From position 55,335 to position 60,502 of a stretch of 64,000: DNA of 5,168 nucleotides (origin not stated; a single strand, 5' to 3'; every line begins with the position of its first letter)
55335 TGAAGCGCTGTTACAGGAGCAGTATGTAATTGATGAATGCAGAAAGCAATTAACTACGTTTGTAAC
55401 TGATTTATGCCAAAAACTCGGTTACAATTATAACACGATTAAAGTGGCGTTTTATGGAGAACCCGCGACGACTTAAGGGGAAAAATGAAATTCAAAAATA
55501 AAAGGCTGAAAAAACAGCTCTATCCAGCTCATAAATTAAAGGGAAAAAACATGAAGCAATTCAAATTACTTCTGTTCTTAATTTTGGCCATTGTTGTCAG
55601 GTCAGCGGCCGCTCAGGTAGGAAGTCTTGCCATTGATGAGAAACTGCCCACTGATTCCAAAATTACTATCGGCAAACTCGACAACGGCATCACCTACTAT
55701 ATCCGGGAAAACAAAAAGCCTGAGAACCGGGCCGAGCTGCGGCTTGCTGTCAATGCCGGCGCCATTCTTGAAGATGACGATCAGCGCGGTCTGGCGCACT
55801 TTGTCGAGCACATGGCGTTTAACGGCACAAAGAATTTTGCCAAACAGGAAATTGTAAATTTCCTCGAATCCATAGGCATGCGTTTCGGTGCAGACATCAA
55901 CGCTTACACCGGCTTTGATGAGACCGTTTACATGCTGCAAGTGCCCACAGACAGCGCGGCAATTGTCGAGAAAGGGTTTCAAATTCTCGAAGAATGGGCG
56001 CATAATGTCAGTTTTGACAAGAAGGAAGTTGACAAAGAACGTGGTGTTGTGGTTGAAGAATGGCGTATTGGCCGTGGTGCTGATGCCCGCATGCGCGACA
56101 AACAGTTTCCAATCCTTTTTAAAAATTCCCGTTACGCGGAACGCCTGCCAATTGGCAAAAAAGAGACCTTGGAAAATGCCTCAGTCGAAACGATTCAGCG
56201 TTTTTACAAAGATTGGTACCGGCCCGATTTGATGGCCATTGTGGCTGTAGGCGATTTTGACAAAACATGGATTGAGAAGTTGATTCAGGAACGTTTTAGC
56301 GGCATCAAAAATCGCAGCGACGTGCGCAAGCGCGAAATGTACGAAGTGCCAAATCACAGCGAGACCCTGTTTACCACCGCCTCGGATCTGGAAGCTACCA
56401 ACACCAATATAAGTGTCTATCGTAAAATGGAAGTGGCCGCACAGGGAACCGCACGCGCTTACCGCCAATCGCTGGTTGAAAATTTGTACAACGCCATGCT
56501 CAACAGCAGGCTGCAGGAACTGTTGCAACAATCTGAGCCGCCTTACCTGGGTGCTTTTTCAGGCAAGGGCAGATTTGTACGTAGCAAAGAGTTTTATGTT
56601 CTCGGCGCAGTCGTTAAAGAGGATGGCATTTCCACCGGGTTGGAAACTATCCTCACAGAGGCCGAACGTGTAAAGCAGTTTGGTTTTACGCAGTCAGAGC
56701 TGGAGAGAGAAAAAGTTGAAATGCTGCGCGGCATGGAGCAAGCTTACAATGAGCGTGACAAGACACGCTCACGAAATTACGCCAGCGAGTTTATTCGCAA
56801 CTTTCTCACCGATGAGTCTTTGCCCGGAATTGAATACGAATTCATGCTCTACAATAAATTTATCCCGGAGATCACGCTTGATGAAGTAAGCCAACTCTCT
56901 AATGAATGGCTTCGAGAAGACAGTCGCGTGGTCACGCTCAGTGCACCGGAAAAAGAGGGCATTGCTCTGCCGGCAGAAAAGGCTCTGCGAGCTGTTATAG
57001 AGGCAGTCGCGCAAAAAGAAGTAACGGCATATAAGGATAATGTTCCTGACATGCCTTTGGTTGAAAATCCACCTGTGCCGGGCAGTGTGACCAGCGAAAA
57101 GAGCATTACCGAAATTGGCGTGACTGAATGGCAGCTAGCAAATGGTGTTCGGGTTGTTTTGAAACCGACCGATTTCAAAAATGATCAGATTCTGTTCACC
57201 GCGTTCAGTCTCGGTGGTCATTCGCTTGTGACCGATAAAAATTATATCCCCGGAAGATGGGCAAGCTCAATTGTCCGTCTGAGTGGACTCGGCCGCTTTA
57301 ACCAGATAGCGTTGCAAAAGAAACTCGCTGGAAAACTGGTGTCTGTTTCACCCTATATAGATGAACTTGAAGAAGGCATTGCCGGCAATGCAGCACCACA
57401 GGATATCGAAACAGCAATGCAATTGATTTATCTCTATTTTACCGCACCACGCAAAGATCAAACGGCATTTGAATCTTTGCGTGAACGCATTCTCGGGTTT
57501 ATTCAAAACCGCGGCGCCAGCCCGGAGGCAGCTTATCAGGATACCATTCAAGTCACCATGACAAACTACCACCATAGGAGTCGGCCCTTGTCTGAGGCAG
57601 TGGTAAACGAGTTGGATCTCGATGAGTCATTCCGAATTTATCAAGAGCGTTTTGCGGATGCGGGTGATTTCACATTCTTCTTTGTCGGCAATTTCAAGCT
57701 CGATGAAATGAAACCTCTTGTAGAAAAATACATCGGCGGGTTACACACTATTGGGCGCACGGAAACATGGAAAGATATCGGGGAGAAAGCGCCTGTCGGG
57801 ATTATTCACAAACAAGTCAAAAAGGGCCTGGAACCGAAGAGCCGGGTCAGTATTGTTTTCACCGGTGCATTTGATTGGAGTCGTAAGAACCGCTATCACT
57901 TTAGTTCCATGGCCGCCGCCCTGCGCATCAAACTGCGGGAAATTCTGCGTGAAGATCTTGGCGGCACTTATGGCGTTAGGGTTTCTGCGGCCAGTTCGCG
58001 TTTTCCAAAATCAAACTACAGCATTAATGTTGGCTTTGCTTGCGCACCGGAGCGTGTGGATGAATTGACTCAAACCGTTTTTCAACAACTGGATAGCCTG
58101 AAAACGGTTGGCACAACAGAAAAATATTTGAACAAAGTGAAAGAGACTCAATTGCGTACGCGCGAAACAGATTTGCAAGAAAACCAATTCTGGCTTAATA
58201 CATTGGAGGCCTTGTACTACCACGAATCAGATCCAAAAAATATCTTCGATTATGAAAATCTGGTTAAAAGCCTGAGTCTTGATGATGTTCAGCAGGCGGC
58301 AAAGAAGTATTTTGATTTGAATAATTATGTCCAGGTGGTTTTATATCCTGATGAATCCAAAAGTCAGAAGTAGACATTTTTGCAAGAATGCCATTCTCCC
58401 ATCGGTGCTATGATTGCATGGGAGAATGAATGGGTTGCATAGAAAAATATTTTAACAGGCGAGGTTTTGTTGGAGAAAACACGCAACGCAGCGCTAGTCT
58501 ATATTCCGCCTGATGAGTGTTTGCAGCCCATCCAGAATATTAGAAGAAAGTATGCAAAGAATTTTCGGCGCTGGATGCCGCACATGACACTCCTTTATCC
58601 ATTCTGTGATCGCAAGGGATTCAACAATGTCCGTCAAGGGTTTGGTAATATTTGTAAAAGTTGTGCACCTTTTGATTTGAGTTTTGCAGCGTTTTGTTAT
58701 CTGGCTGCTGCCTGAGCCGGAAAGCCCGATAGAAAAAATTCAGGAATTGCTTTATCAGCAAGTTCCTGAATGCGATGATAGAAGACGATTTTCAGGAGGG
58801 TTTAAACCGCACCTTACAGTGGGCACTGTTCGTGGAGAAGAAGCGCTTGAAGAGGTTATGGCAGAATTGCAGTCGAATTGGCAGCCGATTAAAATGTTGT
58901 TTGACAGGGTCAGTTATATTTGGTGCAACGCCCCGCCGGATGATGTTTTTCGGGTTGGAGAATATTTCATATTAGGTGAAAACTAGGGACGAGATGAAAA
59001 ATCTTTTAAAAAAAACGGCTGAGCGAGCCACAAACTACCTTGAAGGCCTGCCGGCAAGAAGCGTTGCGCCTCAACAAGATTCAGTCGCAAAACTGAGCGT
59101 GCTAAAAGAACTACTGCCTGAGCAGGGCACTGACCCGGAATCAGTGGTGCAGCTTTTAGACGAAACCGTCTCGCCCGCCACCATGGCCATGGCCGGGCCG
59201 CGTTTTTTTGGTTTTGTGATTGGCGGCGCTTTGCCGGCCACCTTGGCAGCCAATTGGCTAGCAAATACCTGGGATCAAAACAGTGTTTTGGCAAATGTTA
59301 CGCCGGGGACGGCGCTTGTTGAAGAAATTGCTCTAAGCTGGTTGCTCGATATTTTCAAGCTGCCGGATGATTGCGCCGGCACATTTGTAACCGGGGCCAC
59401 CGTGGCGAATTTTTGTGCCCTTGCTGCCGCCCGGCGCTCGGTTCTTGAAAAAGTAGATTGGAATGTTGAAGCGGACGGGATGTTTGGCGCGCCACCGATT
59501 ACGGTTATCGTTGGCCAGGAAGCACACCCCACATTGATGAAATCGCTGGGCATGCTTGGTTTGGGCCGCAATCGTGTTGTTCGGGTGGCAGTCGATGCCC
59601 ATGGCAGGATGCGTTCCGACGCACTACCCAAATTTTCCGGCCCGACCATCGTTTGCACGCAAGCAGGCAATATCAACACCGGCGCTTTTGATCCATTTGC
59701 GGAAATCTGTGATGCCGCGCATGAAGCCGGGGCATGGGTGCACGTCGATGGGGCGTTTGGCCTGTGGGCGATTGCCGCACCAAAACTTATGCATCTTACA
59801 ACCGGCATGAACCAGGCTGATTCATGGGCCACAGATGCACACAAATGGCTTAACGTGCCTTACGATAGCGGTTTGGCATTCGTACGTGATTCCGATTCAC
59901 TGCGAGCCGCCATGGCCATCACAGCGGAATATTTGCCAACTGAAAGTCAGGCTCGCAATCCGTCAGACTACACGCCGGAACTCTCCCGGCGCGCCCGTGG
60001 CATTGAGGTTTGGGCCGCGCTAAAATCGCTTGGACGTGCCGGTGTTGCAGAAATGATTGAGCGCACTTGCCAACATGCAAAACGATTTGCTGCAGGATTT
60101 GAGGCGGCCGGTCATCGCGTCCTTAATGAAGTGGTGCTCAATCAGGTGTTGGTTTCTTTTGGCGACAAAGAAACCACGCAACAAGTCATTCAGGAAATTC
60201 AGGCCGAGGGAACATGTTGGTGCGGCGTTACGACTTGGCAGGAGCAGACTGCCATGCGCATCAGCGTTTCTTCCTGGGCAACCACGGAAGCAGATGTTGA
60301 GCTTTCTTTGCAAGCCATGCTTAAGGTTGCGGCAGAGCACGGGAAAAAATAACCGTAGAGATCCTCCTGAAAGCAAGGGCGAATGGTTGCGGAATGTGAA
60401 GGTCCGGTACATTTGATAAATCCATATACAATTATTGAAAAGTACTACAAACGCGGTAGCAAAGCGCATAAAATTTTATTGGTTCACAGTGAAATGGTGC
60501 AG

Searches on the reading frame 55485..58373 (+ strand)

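Call 38: search_protein_families(library=pfam, proteins=[window:55485-58373:+], max_evalue=0.00001)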
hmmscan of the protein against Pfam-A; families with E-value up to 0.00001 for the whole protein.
window:55485-58373:+ (962 aa): 2 families
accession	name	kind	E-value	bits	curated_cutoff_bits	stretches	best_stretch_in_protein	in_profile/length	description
PF05193.26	Peptidase_M16_C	-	3.4e-34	118.7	23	2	717-887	8-179/181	Peptidase M16 inactive domain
PF00675.25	Peptidase_M16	-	2.6e-30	105.7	22.3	1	74-192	4-115/149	Insulinase (Peptidase family M16)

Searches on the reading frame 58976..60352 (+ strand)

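Call 38: search_protein_families(library=pfam, proteins=[window:58976-60352:+], max_evalue=0.00001)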
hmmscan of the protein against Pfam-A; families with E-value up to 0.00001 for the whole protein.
window:58976-60352:+ (458 aa): 1 family
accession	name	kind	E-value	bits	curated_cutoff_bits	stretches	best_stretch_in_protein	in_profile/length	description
PF00282.25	Pyridoxal_deC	-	2.6e-42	145.3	27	1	45-382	10-360/375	Pyridoxal-dependent decarboxylase conserved domain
